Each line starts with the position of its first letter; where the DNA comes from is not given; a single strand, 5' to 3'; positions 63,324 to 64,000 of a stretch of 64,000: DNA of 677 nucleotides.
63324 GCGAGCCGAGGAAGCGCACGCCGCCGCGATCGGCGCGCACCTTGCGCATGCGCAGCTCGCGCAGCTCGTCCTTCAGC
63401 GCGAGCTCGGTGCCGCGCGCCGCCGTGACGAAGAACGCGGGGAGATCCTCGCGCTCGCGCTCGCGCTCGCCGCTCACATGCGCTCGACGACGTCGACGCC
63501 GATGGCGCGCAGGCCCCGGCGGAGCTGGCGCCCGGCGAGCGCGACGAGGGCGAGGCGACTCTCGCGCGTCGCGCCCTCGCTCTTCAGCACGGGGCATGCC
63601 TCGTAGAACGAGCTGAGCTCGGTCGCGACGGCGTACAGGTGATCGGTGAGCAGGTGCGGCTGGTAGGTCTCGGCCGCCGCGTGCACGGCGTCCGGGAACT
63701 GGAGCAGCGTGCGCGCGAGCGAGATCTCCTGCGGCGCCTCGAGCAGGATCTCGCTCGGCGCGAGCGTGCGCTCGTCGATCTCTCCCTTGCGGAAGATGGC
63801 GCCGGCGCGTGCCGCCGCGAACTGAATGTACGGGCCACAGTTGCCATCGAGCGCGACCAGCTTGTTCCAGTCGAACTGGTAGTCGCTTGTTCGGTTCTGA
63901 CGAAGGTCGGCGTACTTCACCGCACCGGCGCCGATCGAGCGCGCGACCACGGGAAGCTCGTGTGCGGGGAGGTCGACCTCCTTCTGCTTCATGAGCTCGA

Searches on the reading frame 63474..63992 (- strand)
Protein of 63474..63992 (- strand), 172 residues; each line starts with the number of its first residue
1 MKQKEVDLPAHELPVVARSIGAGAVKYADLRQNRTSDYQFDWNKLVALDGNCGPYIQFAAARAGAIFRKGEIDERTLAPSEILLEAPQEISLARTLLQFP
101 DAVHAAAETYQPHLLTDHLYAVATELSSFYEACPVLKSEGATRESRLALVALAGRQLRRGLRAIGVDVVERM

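Call 86: search_protein_families(library=pfam, proteins=[window:63474-63992:-], max_evalue=0.00001)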
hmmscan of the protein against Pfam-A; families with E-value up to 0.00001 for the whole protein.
window:63474-63992:- (172 aa): 2 families
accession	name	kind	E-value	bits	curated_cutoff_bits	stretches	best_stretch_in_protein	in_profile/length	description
PF05746.21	DALR_1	-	2.7e-30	105.3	22.3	1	56-172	1-117/117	DALR anticodon binding domain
PF00750.26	tRNA-synt_1d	-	1.9e-07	30.8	23.3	1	3-42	308-349/349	tRNA synthetases class I (R), catalytic domain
